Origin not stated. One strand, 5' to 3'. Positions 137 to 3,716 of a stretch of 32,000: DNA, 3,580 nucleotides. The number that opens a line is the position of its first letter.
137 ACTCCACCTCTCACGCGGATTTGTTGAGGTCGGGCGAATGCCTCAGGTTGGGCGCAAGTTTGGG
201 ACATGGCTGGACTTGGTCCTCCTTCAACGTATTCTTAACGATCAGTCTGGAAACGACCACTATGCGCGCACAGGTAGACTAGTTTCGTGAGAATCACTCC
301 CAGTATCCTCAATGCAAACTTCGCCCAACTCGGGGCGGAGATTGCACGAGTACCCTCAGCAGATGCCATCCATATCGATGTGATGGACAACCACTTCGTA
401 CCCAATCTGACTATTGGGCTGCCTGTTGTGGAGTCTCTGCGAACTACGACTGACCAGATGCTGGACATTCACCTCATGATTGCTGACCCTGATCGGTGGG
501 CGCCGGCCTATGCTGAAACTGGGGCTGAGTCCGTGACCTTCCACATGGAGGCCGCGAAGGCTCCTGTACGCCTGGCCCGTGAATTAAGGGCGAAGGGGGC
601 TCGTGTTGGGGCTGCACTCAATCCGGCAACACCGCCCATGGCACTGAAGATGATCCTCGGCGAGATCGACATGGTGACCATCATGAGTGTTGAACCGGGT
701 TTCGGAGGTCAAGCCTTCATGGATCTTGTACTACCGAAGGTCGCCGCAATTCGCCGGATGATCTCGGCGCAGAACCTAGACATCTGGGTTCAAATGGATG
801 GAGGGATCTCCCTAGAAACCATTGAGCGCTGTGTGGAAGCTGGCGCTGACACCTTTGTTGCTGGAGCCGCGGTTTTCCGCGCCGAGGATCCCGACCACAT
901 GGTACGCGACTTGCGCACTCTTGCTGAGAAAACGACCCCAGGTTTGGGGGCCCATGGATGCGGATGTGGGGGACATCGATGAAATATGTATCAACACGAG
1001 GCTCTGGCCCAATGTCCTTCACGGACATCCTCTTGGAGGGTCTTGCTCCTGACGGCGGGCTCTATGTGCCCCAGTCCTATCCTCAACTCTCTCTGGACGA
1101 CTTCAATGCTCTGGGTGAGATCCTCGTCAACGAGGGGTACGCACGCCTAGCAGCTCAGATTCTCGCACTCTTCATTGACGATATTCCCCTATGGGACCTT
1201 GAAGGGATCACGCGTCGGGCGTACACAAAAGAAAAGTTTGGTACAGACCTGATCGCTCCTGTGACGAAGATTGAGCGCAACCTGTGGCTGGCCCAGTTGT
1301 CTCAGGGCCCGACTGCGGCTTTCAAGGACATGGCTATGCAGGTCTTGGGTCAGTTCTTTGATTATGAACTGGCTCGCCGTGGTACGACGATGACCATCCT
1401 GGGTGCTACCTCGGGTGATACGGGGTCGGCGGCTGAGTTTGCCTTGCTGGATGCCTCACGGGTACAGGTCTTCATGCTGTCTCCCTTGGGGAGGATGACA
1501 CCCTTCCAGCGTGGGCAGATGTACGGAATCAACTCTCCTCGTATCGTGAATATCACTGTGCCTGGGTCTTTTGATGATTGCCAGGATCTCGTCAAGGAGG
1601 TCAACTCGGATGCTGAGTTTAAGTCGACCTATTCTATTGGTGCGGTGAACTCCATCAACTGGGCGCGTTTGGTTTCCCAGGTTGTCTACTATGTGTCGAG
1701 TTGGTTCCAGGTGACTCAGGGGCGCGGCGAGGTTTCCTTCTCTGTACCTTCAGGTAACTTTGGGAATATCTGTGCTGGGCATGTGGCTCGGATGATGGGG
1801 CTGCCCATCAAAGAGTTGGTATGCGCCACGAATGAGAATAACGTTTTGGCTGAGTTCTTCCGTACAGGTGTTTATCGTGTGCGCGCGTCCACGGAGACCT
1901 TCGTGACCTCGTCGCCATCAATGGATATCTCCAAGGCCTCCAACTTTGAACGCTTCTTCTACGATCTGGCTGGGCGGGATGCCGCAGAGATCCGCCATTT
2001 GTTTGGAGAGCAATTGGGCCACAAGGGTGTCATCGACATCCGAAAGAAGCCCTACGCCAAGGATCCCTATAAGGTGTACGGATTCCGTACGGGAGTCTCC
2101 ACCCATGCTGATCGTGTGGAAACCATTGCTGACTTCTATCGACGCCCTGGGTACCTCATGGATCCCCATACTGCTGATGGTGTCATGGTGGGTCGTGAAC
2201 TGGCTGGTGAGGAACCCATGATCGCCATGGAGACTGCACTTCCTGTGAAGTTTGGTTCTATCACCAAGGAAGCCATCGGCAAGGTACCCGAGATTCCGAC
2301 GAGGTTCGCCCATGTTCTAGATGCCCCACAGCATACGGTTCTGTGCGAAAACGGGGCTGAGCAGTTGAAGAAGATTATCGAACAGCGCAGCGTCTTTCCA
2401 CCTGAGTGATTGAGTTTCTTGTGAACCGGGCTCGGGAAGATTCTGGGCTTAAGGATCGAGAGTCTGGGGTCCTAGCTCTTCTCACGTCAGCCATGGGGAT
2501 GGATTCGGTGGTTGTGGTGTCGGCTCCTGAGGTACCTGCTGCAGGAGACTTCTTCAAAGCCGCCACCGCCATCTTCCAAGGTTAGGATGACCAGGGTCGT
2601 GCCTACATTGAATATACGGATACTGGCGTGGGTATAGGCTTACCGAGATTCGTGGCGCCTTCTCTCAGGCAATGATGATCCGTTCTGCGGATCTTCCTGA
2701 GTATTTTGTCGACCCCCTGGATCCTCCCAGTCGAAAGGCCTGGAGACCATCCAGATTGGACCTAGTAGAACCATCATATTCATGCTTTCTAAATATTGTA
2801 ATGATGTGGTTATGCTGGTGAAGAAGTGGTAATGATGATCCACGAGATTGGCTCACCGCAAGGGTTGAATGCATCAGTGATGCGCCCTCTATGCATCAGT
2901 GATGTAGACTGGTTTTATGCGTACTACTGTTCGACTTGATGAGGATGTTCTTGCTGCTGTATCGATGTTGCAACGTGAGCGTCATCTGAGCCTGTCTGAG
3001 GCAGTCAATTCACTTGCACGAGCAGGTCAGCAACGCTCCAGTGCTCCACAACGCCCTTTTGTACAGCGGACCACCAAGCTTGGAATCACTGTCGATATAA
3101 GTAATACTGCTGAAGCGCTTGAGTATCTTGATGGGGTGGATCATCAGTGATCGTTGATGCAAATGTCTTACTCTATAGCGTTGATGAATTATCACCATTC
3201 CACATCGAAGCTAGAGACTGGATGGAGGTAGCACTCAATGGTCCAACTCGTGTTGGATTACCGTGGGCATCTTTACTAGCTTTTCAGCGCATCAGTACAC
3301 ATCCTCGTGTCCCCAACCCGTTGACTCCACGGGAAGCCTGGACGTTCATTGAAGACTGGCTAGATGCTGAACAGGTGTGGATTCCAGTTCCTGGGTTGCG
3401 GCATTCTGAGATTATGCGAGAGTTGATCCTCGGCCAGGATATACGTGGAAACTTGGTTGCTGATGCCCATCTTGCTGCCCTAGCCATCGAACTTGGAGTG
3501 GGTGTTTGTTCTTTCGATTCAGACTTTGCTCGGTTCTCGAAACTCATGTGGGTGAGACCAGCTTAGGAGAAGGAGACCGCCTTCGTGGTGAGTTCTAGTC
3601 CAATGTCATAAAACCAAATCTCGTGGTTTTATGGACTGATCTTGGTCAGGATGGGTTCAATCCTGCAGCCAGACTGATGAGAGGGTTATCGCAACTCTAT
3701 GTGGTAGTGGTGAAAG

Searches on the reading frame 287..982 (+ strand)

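Call 57: search_protein_families(library=pfam, proteins=[window:287-982:+], max_evalue=0.001)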
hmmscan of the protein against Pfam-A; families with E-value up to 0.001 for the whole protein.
window:287-982:+ (231 aa): 1 family
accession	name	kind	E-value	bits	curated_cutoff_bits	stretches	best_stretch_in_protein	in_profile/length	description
PF00834.25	Ribul_P_3_epim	-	3.8e-74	248.8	21.1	1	3-197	2-198/198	Ribulose-phosphate 3 epimerase family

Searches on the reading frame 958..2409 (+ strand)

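Call 57: search_protein_families(library=pfam, proteins=[window:958-2409:+], max_evalue=0.001)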
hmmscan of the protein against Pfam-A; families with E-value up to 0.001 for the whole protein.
window:958-2409:+ (483 aa): 2 families
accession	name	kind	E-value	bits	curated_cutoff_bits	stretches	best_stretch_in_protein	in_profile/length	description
PF14821.11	Thr_synth_N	-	1.8e-22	79.7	25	1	9-89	1-79/79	Threonine synthase N terminus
PF00291.31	PALP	-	3e-10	40.4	35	1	105-318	20-219/295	Pyridoxal-phosphate dependent enzyme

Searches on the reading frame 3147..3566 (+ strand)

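Call 57: search_protein_families(library=pfam, proteins=[window:3147-3566:+], max_evalue=0.001)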
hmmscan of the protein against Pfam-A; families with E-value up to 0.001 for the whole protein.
window:3147-3566:+ (139 aa): 1 family
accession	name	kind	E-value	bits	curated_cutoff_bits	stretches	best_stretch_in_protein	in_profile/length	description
PF01850.27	PIN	-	1.3e-09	39.1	23.6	1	1-132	1-119/120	PIN domain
